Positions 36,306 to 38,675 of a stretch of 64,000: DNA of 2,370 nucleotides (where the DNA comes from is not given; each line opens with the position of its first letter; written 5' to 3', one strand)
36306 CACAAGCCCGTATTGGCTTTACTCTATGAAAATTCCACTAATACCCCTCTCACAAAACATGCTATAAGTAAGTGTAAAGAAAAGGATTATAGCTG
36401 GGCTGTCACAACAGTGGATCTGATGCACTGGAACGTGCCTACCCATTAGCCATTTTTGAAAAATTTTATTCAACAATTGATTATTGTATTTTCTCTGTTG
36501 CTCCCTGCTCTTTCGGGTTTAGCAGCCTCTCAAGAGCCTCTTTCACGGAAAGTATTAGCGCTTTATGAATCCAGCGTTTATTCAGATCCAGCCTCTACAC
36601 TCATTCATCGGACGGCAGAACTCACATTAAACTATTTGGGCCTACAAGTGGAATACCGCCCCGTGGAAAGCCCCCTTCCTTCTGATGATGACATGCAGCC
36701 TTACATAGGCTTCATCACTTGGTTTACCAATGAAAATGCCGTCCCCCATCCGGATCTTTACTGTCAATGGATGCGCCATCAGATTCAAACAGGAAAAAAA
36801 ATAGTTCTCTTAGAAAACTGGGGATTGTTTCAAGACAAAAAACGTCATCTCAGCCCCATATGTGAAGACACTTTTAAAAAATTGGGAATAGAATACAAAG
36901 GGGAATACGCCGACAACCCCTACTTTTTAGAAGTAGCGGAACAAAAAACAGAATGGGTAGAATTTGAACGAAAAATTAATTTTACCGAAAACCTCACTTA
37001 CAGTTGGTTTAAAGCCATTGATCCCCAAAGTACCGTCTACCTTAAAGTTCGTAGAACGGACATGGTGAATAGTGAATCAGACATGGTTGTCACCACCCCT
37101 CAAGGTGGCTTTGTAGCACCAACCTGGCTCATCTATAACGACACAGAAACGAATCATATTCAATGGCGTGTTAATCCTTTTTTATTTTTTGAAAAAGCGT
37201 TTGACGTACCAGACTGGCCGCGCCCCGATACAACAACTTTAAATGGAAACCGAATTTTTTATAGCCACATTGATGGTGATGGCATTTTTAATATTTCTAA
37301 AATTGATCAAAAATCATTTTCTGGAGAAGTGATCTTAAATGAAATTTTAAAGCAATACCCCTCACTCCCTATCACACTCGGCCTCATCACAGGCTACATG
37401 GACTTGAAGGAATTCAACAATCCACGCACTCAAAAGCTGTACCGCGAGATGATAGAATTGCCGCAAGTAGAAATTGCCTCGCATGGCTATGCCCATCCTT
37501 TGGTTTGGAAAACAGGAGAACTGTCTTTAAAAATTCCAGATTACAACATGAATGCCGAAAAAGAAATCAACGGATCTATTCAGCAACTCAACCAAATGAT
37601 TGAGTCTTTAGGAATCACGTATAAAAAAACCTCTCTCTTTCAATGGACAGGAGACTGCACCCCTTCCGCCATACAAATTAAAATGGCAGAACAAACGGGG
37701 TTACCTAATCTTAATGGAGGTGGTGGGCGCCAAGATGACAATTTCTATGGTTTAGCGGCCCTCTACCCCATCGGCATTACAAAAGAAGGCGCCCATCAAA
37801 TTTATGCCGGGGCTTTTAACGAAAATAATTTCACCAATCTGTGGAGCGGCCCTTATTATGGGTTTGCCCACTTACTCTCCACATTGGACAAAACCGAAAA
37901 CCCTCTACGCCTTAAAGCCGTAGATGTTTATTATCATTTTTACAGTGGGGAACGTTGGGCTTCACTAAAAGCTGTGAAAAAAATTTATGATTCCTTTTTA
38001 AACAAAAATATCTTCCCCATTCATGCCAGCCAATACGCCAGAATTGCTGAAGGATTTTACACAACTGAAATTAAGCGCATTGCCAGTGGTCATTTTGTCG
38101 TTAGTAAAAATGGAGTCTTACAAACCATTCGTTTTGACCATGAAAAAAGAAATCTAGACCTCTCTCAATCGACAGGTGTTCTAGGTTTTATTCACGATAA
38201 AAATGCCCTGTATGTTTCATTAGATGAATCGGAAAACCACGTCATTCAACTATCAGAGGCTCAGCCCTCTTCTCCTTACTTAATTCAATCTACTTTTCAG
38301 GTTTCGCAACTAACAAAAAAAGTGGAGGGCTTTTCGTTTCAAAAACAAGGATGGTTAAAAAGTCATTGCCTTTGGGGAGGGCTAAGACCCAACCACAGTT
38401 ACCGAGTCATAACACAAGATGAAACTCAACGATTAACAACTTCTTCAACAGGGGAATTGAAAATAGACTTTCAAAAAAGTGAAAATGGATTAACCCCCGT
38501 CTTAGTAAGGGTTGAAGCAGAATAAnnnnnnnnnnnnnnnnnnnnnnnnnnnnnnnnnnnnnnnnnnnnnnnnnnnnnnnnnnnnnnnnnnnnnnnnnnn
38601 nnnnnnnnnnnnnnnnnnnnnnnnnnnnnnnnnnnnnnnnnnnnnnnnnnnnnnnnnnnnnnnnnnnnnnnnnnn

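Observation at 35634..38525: PelA functions split into a GH114/166-like lipoprotein and a separate CE4 deacetylase protein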

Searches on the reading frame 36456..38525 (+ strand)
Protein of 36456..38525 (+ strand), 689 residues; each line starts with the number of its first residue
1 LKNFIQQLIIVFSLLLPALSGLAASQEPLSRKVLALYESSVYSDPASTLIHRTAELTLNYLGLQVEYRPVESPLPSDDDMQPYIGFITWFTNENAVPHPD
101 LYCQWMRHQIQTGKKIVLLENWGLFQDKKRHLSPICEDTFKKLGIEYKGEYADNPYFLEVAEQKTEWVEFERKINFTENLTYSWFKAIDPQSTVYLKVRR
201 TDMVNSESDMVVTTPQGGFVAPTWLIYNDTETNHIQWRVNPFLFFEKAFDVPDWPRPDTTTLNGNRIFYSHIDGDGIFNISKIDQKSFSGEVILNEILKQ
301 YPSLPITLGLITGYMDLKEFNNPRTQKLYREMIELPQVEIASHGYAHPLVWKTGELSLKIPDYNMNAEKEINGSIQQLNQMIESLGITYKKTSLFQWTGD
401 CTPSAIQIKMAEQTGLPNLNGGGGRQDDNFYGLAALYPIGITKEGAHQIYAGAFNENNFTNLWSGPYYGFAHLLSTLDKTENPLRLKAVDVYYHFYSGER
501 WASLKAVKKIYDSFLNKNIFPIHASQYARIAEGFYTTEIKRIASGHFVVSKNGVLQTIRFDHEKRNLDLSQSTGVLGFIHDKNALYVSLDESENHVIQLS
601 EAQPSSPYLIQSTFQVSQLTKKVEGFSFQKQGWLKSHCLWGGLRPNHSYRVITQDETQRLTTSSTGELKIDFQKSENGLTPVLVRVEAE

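Call 4: search_protein_families(library=pfam, proteins=[window:36456-38525:+], max_evalue=0.01)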
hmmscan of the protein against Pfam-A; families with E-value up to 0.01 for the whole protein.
window:36456-38525:+ (689 aa): 1 family
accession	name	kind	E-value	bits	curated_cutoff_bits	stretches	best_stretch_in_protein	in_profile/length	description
PF03065.20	Glyco_hydro_57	-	4.4e-07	29.9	21.2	1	293-385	55-139/291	Glycosyl hydrolase family 57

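Call 5: search_protein_families(library=ncbifam, proteins=[window:36456-38525:+], max_evalue=0.01)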
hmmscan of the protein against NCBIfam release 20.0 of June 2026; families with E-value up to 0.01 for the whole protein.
window:36456-38525:+ (689 aa): 0 families

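Call 7: search_solved_structures(query=window:36456-38525:+, max_evalue=1, show_alignments=2)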
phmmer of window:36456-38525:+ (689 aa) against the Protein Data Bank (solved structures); distinct sequences matched with E-value up to 1: 6.
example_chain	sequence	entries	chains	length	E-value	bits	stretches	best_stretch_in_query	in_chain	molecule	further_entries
9cgy_A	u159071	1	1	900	1.3e-68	235.3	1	16-611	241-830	PelA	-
5fkx_A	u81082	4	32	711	0.024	16.3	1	466-586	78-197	LYSINE DECARBOXYLASE, INDUCIBLE | Inducible lysine decarboxylase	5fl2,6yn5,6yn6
3n75_A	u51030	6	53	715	0.024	16.2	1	466-586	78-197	Lysine decarboxylase, inducible | Inducible lysine decarboxylase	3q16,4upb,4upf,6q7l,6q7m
9e0o_A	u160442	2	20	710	0.098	14.2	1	466-593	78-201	Lysine decarboxylase, inducible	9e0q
9e0m_A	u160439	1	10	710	0.098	14.2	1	466-593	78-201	Lysine decarboxylase, inducible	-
2q9s_A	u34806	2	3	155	0.74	11.3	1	508-575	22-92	Fatty acid-binding protein | Fatty acid-binding protein, adipocyte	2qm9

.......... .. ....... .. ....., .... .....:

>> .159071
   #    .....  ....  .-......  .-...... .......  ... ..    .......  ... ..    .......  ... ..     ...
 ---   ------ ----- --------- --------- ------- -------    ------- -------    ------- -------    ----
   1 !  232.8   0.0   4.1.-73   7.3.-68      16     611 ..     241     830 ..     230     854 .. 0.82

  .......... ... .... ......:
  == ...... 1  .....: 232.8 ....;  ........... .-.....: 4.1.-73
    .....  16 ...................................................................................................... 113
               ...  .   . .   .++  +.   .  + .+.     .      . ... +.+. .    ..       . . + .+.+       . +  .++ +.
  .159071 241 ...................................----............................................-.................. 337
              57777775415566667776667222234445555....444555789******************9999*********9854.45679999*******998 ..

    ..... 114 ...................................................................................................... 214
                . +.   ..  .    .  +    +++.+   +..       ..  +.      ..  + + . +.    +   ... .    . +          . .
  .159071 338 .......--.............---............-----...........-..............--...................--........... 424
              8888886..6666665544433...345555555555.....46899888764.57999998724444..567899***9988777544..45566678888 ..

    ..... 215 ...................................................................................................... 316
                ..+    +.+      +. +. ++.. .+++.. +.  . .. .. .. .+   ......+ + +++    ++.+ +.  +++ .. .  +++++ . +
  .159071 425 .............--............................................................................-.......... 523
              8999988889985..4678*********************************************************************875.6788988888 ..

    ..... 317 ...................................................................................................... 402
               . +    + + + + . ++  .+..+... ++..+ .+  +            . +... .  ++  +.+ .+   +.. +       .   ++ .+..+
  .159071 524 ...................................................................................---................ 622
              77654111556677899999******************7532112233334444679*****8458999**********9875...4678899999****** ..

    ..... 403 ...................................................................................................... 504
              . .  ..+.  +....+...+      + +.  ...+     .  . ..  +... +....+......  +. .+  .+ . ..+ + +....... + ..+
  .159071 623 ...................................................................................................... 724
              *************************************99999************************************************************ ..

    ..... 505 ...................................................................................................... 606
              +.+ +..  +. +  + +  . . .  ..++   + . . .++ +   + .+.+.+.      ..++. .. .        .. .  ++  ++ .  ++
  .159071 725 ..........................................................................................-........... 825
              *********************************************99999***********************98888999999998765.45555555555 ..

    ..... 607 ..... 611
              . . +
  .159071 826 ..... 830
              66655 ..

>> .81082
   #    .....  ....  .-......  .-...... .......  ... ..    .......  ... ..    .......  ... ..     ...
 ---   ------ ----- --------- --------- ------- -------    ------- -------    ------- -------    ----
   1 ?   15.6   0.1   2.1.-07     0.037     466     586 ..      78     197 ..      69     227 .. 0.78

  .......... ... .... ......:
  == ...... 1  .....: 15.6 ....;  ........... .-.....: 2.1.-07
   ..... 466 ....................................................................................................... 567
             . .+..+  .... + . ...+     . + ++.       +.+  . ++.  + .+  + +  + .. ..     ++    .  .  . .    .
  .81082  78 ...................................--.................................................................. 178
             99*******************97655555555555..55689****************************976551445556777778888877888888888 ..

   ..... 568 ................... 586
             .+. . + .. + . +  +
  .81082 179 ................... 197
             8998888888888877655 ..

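Call 8: find_homologous_proteins(query=window:36456-38525:+, max_evalue=1e-10)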
Query window:36456-38525:+ (689 aa): 545 proteins with E <= 1e-10 among 8000 candidates; the best 120 are listed.
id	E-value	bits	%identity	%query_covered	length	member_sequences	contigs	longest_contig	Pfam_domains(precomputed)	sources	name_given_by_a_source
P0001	0.0e+0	1604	100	100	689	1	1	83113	PF03065.21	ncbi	-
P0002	9.0e-229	780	50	97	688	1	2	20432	PF09960.15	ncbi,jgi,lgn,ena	-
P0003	6.2e-215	734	49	99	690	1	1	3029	-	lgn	-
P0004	5.3e-209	714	47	98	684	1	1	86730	PF09960.15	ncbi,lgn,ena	-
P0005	6.9e-206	704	46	99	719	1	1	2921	-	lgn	-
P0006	3.0e-205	702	48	95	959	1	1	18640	PF03537.20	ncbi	-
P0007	9.0e-205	700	44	97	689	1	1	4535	-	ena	-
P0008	4.1e-203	695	46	99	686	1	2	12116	-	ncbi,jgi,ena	-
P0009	6.8e-203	694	48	94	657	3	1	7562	-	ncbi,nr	ncbi:MAG: hypothetical protein HY539_03625 [Deltaproteobacteria bacterium]|nr:hypothetical protein [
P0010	9.5e-203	694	46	96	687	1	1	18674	-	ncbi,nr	ncbi:MAG: hypothetical protein Q7T03_08885 [Deltaproteobacteria bacterium]|nr:hypothetical protein [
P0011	1.3e-200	686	45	99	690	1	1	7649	-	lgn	-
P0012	3.1e-200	685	46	96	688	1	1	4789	-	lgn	-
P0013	9.3e-200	684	46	97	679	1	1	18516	-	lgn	-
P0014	9.3e-198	677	45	97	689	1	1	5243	-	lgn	-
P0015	2.7e-197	675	43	97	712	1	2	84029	-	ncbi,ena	-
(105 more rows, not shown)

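Call 15: find_encoding_contigs(protein=P0001, flank=10000, max_places=3)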
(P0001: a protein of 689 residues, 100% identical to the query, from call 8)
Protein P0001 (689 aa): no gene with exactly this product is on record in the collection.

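Call 16: find_encoding_contigs(protein=P0006, flank=10000, max_places=3)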
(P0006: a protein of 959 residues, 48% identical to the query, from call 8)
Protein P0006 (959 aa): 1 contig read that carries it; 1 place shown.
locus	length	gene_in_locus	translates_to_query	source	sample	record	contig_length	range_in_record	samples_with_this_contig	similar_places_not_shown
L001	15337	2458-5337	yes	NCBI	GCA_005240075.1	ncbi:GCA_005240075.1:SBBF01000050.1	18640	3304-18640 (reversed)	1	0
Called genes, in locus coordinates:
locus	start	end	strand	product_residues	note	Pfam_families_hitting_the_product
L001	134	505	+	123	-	-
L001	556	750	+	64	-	-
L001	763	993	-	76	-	PF14371:DUF4412 (weak)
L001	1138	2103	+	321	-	-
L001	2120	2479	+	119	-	PF00072:Response_reg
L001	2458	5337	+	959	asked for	PF03537:Glyco_hydro_114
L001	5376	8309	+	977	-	PF13174:TPR_6 (faint), PF13432:TPR_16 (faint), PF14559:TPR_19 (faint), PF13428:TPR_14 (faint)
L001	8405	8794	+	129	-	PF00072:Response_reg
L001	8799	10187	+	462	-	PF00990:GGDEF (weak)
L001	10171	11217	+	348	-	PF13646:HEAT_2 (weak)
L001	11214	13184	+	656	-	PF13513:HEAT_EZ (faint), PF00514:Arm (faint), PF03130:HEAT_PBS (faint), PF02985:HEAT (faint), PF13646:HEAT_2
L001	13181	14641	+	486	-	PF11997:DUF3492, PF13439:Glyco_transf_4, PF13579:Glyco_trans_4_4 (faint), PF00534:Glycos_transf_1, PF13692:Glyco_trans_1_4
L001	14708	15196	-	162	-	PF05168:HEPN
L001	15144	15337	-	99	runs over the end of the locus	PF01909:NTP_transf_2, PF18765:Polbeta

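Call 20: find_related_loci(query=A1, collection=genome_contigs, flank=10000)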
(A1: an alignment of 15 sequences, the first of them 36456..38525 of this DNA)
Query A1 (689 aa) in genome_contigs; peptide patterns used: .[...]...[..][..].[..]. (x = any residue, [..] = any of these).
600 stretches matched a pattern (row limit reached: there are more); 595 encode a relative of the query (tblastn E <= 1e-3); the best 80 are kept; 80 distinct loci.
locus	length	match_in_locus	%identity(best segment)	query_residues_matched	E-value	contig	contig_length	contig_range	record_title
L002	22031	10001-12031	47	15-687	0e+0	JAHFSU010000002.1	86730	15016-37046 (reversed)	MAG: Deltaproteobacteria bacterium isolate nzgw604 NODE_106_length_86731_cov_5.076723, whole genome shotgun sequence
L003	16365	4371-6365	43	23-687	0e+0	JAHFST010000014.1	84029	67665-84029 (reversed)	MAG: Deltaproteobacteria bacterium isolate nzgw603 NODE_114_length_84030_cov_8.599614, whole genome shotgun sequence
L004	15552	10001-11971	45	29-684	0e+0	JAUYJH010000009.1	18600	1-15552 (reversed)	MAG: Deltaproteobacteria bacterium isolate C24_metabat.bin.128 C24_k141_147032, whole genome shotgun sequence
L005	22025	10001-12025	43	10-686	0e+0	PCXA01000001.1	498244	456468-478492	MAG: Deltaproteobacteria bacterium CG11_big_fil_rev_8_21_14_0_20_47_16 CG11_8_21_14_0.20_scaffold_0_c, whole genome shot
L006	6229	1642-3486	48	5-689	2e-169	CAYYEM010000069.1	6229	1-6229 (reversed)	MAG TPA_asm: uncultured Pseudomonadota bacterium isolate binchicken_co105_427 genome assembly, contig: NODE_16835_length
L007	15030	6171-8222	43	8-686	0e+0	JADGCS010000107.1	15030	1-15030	MAG: Deltaproteobacteria bacterium isolate nXXbin1 nXX_bin1_NODE_107_length_15030_cov_5.483795, whole genome shotgun seq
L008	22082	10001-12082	36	1-689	1e-154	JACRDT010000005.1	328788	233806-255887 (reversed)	MAG: Elusimicrobia bacterium isolate NC_groundwater_1679_Pr3_B-0.1um_69_72 SR-2_scaffold_141_346099, whole genome shotgu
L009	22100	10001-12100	36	4-672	2e-140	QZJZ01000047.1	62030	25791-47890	MAG: Candidatus Auribacter fodinae isolate SURF_26 Ga0104751_1000583, whole genome shotgun sequence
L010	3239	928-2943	37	1-668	1e-146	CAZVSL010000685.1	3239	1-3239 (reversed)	MAG TPA_asm: uncultured Calditrichaceae bacterium isolate SRP141376_co1_187 genome assembly, contig: NODE_45154_length_3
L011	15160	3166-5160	38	26-688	1e-138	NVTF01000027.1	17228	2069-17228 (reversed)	MAG: Elusimicrobia bacterium isolate NORP122 Contig_source1383C_5969, whole genome shotgun sequence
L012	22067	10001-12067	35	1-686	1e-133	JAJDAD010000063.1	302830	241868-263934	MAG: candidate division KSB1 bacterium isolate OFTM153 OFTM153_62, whole genome shotgun sequence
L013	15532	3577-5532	35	1-651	2e-130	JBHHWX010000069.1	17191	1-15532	MAG: bacterium isolate D_3_bin.27 NODE_1186_length_17191_cov_5.678396, whole genome shotgun sequence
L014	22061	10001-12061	34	7-689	5e-130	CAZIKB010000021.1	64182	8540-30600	MAG TPA_asm: uncultured Cytophagia bacterium isolate binchicken_co121_9 genome assembly, contig: NODE_130_length_64182_c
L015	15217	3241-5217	36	28-687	3e-130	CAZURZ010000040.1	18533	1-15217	MAG TPA_asm: uncultured Elusimicrobia sp. isolate SRP287453_co1_212 genome assembly, contig: NODE_5331_length_18533_cov_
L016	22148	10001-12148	34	11-685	1e-129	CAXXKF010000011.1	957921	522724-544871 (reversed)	MAG: Candidatus Auribacterota bacterium isolate 3f4a19dc-99c9-43a0-a9f8-0f63e283074a genome assembly, contig: contig_11,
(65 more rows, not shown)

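Call 33: list_cluster_members(proteins=[P0001, P0121, P0006])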
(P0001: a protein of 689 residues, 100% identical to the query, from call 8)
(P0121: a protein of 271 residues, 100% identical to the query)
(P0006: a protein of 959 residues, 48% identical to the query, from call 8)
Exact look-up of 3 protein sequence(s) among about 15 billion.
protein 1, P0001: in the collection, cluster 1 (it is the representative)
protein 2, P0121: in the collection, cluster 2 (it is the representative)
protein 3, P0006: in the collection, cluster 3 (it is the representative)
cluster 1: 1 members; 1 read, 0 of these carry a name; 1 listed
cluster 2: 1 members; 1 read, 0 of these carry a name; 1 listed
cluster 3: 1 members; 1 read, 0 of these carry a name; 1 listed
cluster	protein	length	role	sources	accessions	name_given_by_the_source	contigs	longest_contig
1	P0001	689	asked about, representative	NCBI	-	-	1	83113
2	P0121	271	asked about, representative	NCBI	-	-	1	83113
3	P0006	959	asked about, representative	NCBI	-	-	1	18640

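Call 39: predict_structure(alignment_id=A1)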
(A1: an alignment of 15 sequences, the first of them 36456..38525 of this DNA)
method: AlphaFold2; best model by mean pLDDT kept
length: 689 residues; sequences in the alignment: 15
mean_pLDDT: 88.6   pTM: 0.89
mean pLDDT of the five models: 88.6, 88.0, 85.6, 84.1, 82.6
residues with pLDDT >= 90: 449; 70-90: 191; 50-70: 31; < 50: 18
segments of 3 or more residues with pLDDT < 50: 19-23, 455-458, 460-468
pLDDT, mean of each block of 10 residues (from residue 1): 71 58 69 95 90 94 95 94 96 91 96 96 80 92 92 90 95 90 94 97 93 97 92 88 97 94 93 85 88 93 93 90 92 95 89 85 92 95 91 87 88 90 70 86 89 54 48 73 82 74 80 88 95 95 94 96 94 96 94 95 92 95 92 92 95 93 96 85 94
secondary structure, 60 per line:
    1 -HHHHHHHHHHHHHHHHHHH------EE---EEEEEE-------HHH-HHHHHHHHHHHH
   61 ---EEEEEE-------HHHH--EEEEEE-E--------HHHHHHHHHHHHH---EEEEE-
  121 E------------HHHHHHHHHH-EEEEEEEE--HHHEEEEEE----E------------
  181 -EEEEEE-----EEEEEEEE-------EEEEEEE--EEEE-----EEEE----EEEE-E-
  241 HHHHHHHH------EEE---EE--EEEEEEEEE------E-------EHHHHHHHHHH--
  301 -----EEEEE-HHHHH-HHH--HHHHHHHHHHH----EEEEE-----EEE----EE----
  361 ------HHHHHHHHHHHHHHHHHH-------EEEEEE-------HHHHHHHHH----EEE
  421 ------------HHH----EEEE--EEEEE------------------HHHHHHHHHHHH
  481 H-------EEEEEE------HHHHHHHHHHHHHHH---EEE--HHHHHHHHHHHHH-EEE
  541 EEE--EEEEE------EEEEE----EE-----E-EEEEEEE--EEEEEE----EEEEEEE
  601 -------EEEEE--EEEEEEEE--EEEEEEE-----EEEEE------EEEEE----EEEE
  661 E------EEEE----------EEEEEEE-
elements in order (helices of 4 or more, strands of 3 or more residues): H2-20 E32-37 H49-60 E64-69 H77-80 E83-88 H99-111 E115-119 H134-143 E145-152 E158-163 E182-187 E193-200 E208-214 E217-220 E226-229 E234-237 H241-248 E255-257 E265-273 H289-298 E306-310 H312-316 H323-333 E338-342 E348-350 H367-384 E392-397 H405-413 E418-420 E440-443 E446-450 H469-481 E489-494 H501-515 E519-521 H524-536 E538-543 E546-550 E557-561 E575-581 E584-589 E594-600 E608-612 E615-622 E625-631 E637-641 E648-652 E657-661 E668-671 E682-688
